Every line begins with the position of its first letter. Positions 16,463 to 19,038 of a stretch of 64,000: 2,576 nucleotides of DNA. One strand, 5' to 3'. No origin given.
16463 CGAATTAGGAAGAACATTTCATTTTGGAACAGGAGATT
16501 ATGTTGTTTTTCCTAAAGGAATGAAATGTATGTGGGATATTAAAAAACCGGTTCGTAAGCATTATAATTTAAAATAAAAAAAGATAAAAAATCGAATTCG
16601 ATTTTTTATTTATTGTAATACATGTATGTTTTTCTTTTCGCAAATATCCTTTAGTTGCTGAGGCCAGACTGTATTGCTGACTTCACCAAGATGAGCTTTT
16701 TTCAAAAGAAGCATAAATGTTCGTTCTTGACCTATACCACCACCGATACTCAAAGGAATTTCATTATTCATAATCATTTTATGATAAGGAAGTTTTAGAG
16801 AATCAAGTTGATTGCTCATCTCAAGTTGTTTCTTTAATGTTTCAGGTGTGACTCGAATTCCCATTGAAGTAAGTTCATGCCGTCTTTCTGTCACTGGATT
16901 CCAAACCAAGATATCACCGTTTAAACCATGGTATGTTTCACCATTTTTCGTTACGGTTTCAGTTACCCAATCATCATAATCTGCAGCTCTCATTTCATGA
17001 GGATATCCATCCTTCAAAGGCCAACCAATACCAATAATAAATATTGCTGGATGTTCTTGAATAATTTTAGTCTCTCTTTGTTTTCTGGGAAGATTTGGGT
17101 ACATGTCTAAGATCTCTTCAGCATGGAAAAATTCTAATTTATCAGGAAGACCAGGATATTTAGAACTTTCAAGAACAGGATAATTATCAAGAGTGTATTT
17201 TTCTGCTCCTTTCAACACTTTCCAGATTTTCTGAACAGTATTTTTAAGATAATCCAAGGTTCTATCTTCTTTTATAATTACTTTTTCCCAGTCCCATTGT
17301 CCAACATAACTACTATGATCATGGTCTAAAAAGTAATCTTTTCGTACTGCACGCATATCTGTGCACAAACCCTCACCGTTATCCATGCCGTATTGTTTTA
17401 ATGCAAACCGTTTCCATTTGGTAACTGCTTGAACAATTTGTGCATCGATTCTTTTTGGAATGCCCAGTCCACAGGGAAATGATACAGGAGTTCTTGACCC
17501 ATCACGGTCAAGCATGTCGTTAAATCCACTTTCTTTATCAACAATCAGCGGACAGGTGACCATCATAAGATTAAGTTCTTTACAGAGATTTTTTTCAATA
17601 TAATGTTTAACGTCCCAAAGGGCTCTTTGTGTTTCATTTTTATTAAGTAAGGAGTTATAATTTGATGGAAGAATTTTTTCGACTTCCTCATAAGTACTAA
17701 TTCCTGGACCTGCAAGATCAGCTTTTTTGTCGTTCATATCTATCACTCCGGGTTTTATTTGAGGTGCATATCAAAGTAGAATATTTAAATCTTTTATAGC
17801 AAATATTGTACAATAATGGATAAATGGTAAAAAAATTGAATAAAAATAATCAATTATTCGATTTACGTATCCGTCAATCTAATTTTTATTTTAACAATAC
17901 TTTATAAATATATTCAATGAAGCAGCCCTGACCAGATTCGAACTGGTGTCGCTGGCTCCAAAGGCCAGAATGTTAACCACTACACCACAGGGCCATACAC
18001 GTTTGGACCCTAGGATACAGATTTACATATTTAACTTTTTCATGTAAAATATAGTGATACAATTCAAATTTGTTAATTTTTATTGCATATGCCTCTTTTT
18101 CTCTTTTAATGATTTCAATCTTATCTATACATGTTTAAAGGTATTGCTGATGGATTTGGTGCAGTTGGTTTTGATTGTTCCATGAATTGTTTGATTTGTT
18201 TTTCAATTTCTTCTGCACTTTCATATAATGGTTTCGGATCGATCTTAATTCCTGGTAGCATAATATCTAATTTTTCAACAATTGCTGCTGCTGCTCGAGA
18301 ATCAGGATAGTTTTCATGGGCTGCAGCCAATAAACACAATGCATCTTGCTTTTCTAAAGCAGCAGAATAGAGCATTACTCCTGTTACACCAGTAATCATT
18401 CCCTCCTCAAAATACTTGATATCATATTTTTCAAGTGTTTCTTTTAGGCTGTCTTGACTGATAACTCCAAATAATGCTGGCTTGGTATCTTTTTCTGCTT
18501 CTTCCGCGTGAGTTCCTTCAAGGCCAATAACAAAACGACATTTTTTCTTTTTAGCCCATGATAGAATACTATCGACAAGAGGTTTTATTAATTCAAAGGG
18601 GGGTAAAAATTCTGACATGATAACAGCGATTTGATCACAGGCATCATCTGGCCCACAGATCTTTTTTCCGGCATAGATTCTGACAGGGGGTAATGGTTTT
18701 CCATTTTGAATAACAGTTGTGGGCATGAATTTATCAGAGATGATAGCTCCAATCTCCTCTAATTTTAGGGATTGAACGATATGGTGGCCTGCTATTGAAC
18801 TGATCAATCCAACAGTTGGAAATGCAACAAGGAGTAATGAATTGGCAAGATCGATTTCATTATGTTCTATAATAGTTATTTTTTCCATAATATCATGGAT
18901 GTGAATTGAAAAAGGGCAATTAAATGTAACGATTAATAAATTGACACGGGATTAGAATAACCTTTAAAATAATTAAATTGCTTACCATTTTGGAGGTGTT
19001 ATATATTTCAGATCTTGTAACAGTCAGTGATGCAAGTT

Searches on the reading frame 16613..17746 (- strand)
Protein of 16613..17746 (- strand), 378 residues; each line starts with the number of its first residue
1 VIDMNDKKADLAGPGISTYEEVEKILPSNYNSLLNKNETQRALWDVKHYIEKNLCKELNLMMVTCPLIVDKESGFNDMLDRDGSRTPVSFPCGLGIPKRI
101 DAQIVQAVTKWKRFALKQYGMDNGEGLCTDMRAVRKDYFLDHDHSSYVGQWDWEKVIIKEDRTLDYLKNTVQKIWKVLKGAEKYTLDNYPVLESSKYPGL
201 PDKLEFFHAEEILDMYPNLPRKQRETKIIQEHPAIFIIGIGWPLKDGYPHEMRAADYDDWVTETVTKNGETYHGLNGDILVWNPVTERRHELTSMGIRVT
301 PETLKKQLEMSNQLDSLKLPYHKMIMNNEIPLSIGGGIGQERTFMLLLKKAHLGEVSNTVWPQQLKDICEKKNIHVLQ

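Call 54: search_protein_families(library=pfam, proteins=[window:16613-17746:-], max_evalue=0.001)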
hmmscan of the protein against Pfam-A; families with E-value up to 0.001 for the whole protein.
window:16613-17746:- (378 aa): 1 family
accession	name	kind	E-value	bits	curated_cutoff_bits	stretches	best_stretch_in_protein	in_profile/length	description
PF03590.20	AsnA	-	7e-82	275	27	1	40-287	1-227/228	Aspartate-ammonia ligase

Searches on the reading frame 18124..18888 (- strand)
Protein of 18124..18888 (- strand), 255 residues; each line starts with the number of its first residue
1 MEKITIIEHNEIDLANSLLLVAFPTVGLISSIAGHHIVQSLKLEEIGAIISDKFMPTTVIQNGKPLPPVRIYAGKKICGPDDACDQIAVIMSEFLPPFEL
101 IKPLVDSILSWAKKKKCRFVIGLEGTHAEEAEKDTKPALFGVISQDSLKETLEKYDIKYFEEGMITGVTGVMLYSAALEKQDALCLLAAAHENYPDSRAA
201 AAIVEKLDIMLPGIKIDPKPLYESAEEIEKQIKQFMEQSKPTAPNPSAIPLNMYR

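Call 54: search_protein_families(library=pfam, proteins=[window:18124-18888:-], max_evalue=0.001)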
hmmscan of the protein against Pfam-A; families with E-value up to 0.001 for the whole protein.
window:18124-18888:- (255 aa): 1 family
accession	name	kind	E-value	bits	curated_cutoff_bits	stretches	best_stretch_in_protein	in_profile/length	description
PF09754.15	PAC2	-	1.6e-38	133.1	25.8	1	19-235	1-214/215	PAC2 family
